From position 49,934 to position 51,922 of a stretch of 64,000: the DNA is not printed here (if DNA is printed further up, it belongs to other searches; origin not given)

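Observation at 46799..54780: Candidate tailoring/RiPP-like locus: halogenase-like flavoenzyme fused to a PqqD/RRE-like domain, with coupled helical protein, PhyH dioxygenase, Gfo/Idh/MocA oxidoreductase and an ABC exporter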

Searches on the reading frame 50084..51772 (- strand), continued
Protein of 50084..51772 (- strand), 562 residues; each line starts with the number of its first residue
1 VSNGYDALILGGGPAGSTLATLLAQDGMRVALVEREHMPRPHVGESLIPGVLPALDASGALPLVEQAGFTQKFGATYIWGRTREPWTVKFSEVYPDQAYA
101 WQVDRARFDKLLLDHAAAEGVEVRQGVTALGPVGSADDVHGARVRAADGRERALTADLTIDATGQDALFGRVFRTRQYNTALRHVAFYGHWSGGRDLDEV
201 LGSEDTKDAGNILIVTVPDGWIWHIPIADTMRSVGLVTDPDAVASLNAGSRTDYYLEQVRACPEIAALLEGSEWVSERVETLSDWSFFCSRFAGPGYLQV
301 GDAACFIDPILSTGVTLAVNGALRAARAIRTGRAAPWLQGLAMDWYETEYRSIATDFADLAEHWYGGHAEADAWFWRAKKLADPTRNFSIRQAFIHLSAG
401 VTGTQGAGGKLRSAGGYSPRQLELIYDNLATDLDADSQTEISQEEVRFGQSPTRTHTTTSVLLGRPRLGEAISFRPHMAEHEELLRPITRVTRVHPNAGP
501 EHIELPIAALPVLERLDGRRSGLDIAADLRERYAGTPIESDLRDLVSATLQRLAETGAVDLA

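Call 18: search_solved_structures(query=window:50084-51772:-, max_evalue=0.01, show_alignments=2)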
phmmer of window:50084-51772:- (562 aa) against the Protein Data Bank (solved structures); distinct sequences matched with E-value up to 0.01: 52.
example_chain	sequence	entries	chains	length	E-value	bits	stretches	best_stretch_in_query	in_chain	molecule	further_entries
8zop_A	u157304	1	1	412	1.4e-75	258.2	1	4-402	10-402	Halogenase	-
3e1t_A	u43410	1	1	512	2e-66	228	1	5-402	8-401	Halogenase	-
3i3l_A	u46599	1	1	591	1.1e-53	186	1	8-413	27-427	Alkylhalidase CmlS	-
7fco_A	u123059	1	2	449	5.6e-49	170.4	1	3-354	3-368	ChlB4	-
5buk_A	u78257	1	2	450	8.2e-49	169.9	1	4-354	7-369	FADH2-dependent halogenase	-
8gu0_A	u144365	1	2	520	9.9e-47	163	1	6-347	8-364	Non-heme halogenase radH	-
5dbj_E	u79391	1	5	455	1.7e-45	158.9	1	3-325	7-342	FADH2-dependent halogenase PltA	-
3nix_A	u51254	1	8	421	1.1e-39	139.7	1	5-371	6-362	Flavoprotein/dehydrogenase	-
5bul_A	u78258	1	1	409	4.7e-32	114.6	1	4-331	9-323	flavin-dependent halogenase triple mutant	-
5bva_A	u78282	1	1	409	1.4e-31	113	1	4-332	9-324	flavin-dependent halogenase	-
3oz2_A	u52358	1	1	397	8.6e-14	54.3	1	4-330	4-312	Digeranylgeranylglycerophospholipid reductase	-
7xgb_A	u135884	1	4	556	3.3e-09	39.1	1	4-55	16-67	Tetracycline 7-halogenase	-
7v0b_A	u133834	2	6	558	3.3e-09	39.1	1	4-55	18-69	Tetracycline 7-halogenase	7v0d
7ctq_A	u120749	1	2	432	3.4e-08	35.8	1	92-377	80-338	Peptidyl tryptophan dihydroxylase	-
5vqb_A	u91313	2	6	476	2.4e-07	33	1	5-359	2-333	Rifampin monooxygenase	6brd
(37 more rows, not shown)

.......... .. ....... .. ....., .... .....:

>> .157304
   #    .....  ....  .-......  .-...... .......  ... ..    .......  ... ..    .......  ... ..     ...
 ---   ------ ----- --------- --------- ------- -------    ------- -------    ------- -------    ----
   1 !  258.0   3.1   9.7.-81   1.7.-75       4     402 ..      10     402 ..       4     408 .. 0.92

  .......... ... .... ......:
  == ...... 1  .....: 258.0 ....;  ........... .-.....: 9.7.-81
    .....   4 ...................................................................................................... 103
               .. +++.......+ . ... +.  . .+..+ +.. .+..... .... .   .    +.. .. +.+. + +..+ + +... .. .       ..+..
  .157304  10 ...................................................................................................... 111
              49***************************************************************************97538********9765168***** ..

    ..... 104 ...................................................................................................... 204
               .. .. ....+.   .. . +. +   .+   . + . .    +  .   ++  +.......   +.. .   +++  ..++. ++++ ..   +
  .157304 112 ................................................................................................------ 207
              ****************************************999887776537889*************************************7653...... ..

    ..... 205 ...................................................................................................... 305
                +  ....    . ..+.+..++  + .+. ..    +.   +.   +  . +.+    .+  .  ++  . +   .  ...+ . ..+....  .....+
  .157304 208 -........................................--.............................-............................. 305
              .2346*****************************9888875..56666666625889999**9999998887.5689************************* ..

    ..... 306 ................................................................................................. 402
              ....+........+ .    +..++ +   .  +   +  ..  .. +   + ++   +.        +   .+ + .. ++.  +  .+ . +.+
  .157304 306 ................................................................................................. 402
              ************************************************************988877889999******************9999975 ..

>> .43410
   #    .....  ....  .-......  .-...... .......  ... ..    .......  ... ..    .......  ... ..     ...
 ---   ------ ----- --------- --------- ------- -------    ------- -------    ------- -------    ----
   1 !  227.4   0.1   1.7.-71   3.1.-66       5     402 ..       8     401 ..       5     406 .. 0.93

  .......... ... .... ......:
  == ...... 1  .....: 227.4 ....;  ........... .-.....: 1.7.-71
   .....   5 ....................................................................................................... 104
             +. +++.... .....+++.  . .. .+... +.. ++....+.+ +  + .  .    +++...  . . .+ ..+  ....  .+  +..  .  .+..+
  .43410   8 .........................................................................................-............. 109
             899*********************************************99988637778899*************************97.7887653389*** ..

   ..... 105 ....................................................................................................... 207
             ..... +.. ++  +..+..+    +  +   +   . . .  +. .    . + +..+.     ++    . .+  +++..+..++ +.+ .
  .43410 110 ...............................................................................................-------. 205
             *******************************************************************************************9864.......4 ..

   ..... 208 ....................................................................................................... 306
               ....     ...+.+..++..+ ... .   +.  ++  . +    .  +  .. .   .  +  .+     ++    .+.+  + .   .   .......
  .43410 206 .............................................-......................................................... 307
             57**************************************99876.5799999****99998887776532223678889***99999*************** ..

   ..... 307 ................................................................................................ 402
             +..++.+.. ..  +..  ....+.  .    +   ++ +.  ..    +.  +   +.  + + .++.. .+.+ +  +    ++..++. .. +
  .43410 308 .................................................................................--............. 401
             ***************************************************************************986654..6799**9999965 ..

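Call 29: find_encoding_contigs(protein=P0013, flank=10000, max_places=2)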
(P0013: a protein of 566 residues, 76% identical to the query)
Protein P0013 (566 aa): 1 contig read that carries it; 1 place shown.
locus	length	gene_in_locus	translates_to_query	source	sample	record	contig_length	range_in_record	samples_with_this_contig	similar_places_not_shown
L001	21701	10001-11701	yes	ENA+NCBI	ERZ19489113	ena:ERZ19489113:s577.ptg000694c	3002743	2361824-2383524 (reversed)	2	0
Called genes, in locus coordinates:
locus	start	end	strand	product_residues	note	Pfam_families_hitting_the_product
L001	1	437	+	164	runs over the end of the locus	PF00089:Trypsin, PF13365:Trypsin_2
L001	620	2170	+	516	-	PF12072:RNase_Y_N, PF00013:KH_1, PF22891:KH_PNO1_2nd (faint), PF01966:HD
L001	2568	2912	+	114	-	PF12840:HTH_20, PF01022:HTH_5, PF12802:MarR_2 (weak), PF13412:HTH_24 (weak)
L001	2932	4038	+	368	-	PF01658:Inos-1-P_synth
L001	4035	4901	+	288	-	PF03279:Lip_A_acyltrans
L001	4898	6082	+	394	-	PF13439:Glyco_transf_4, PF13579:Glyco_trans_4_4, PF20706:GT4-conflict, PF00534:Glycos_transf_1, PF13692:Glyco_trans_1_4, PF13524:Glyco_trans_1_2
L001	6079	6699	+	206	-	PF01066:CDP-OH_P_transf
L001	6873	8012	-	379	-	PF01408:GFO_IDH_MocA, PF22725:GFO_IDH_MocA_C3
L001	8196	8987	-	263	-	PF05721:PhyH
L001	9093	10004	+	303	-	-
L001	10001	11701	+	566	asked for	PF01266:DAO (faint), PF01494:FAD_binding_3, PF04820:Trp_halogenase, PF12831:FAD_oxidored (faint), PF04820:Trp_halogenase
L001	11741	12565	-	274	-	PF01061:ABC2_membrane, PF12698:ABC2_membrane_3 (weak)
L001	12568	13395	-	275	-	PF00005:ABC_tran, PF02463:SMC_N (faint), PF13304:AAA_21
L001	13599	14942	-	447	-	-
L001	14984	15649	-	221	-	PF13263:PHP_C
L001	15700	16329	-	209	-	PF01058:Oxidored_q6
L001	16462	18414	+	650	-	PF00111:Fer2, PF17650:RACo_linker, PF17651:Raco_middle, PF14574:RACo_C_ter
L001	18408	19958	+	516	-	-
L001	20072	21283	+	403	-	-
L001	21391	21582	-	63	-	-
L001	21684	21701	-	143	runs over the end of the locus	PF02391:MoaE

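Call 30: find_encoding_contigs(protein=P0018, flank=10000, max_places=2)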
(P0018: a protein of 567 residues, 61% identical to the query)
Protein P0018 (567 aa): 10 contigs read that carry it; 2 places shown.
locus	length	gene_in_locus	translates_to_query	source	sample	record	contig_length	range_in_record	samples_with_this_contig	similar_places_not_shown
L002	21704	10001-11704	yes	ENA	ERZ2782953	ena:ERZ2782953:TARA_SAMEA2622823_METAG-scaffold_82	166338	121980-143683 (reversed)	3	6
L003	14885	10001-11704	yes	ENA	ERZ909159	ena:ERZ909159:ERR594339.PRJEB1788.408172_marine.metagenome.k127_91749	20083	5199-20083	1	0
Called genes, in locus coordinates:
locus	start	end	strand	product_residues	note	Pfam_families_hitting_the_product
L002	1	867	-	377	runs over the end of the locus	PF01208:URO-D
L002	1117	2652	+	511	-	PF12072:RNase_Y_N, PF00013:KH_1, PF01966:HD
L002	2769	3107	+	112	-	PF01022:HTH_5, PF01047:MarR (faint), PF12802:MarR_2 (weak), PF12840:HTH_20, PF13412:HTH_24 (weak)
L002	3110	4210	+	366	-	PF01658:Inos-1-P_synth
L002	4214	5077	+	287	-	PF03279:Lip_A_acyltrans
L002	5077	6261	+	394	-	PF13439:Glyco_transf_4, PF13579:Glyco_trans_4_4, PF20706:GT4-conflict, PF00534:Glycos_transf_1, PF13692:Glyco_trans_1_4, PF13524:Glyco_trans_1_2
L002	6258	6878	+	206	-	PF01066:CDP-OH_P_transf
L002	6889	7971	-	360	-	PF01408:GFO_IDH_MocA, PF22725:GFO_IDH_MocA_C3, PF02894:GFO_IDH_MocA_C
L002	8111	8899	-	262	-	PF05721:PhyH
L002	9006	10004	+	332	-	-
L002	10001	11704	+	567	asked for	PF00890:FAD_binding_2 (faint), PF01494:FAD_binding_3, PF04820:Trp_halogenase, PF12831:FAD_oxidored, PF04820:Trp_halogenase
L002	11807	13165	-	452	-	-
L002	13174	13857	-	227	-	PF02811:PHP, PF13263:PHP_C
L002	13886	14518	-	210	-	PF01058:Oxidored_q6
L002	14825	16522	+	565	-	PF17650:RACo_linker, PF17651:Raco_middle, PF14574:RACo_C_ter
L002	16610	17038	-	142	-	PF02391:MoaE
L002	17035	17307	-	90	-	PF02597:ThiS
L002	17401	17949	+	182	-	PF00994:MoCF_biosynth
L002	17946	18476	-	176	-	PF01327:Pep_deformylase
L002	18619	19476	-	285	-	-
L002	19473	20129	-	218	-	PF00578:AhpC-TSA, PF08534:Redoxin, PF00085:Thioredoxin (faint), PF13098:Thioredoxin_2, PF13905:Thioredoxin_8 (weak)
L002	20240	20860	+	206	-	PF00578:AhpC-TSA, PF08534:Redoxin, PF00085:Thioredoxin, PF13098:Thioredoxin_2, PF13905:Thioredoxin_8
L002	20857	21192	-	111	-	-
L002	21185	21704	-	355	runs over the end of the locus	PF01408:GFO_IDH_MocA, PF22725:GFO_IDH_MocA_C3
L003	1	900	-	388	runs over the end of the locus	PF01208:URO-D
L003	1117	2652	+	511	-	PF12072:RNase_Y_N, PF00013:KH_1, PF01966:HD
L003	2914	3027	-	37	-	-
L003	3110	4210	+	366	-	PF01658:Inos-1-P_synth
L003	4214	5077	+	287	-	PF03279:Lip_A_acyltrans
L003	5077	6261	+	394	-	PF13439:Glyco_transf_4, PF13579:Glyco_trans_4_4, PF20706:GT4-conflict, PF00534:Glycos_transf_1, PF13692:Glyco_trans_1_4, PF13524:Glyco_trans_1_2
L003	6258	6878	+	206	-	PF01066:CDP-OH_P_transf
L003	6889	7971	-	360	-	PF01408:GFO_IDH_MocA, PF22725:GFO_IDH_MocA_C3, PF02894:GFO_IDH_MocA_C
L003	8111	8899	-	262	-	PF05721:PhyH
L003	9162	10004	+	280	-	-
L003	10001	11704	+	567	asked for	PF00890:FAD_binding_2 (faint), PF01494:FAD_binding_3, PF04820:Trp_halogenase, PF12831:FAD_oxidored, PF04820:Trp_halogenase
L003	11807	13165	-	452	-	-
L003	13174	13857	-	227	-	PF02811:PHP, PF13263:PHP_C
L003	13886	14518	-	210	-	PF01058:Oxidored_q6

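Call 31: predict_structure(alignment_id=A1)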
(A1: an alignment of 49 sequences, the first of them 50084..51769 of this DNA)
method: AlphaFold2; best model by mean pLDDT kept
length: 561 residues; sequences in the alignment: 49
mean_pLDDT: 81.6   pTM: 0.83
mean pLDDT of the five models: 81.6, 81.6, 80.4, 79.7, 79.6
residues with pLDDT >= 90: 278; 70-90: 165; 50-70: 58; < 50: 60
segments of 3 or more residues with pLDDT < 50: 384-388, 399-451
pLDDT, mean of each block of 10 residues (from residue 1): 87 96 97 93 82 91 94 79 75 69 94 98 96 95 95 96 89 86 86 92 89 84 89 88 86 93 94 91 81 91 69 83 96 95 92 76 62 60 51 53 36 36 38 44 42 75 90 92 92 64 91 94 95 89 94 87 86
secondary structure, 60 per line:
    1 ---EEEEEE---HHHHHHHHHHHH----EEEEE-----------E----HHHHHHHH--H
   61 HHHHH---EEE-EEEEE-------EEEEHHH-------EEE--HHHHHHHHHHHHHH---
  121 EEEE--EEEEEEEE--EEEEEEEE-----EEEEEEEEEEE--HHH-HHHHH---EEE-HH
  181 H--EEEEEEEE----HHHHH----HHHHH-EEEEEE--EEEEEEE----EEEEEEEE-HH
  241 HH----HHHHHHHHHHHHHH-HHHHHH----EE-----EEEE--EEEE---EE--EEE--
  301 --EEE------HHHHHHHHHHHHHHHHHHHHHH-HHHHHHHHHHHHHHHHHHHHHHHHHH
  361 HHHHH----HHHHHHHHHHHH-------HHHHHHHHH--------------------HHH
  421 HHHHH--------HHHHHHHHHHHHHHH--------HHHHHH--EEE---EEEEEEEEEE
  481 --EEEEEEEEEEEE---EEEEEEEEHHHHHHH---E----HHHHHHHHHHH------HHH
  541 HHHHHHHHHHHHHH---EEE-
elements in order: E4-9 H13-24 E29-33 H50-57 H60-65 E69-71 E73-77 E85-88 E99-101 H104-117 E121-124 E127-134 E137-144 E150-160 H167-171 E175-177 E184-191 H196-200 H205-209 E211-216 E219-225 E230-237 H239-242 H247-260 H262-267 E279-282 E285-288 E296-298 E303-305 H312-333 H335-365 H370-381 H389-397 H418-425 H434-448 H457-462 E465-467 E471-480 E483-494 E498-505 H506-512 H521-531 H538-554 E558-560

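Call 33: find_encoding_contigs(protein=P0087, flank=8000, max_places=1)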
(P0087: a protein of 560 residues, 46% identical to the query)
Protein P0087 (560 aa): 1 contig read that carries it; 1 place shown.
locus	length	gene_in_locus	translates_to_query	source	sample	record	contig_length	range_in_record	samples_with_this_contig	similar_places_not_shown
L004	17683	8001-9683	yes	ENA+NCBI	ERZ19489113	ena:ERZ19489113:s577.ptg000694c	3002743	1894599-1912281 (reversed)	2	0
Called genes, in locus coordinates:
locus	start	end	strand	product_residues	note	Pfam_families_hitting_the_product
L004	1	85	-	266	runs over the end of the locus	-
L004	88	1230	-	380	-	PF02746:MR_MLE_N, PF13378:MR_MLE_C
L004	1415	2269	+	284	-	-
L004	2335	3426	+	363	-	PF01408:GFO_IDH_MocA, PF22725:GFO_IDH_MocA_C3, PF02894:GFO_IDH_MocA_C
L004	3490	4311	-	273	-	PF05721:PhyH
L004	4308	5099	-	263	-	PF05721:PhyH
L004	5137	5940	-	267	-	PF05721:PhyH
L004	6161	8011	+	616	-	-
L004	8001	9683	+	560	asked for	PF00890:FAD_binding_2 (faint), PF01266:DAO (faint), PF01494:FAD_binding_3, PF04820:Trp_halogenase, PF12831:FAD_oxidored, PF13450:NAD_binding_8 (faint), PF04820:Trp_halogenase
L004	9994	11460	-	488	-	PF01547:SBP_bac_1, PF13416:SBP_bac_8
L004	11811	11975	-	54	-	-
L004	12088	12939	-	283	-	PF02522:Antibiotic_NAT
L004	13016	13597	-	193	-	PF01844:HNH, PF14279:HNH_5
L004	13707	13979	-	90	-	PF02522:Antibiotic_NAT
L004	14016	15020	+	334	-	PF01408:GFO_IDH_MocA, PF02894:GFO_IDH_MocA_C (weak), PF22725:GFO_IDH_MocA_C3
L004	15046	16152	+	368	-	PF00890:FAD_binding_2 (faint), PF03486:HI0933_like (faint), PF07992:Pyr_redox_2, PF12831:FAD_oxidored (weak)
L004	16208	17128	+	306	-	PF00005:ABC_tran, PF13304:AAA_21 (weak)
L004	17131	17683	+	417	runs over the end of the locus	PF12679:ABC2_membrane_2, PF12698:ABC2_membrane_3, PF12730:ABC2_membrane_4, PF01061:ABC2_membrane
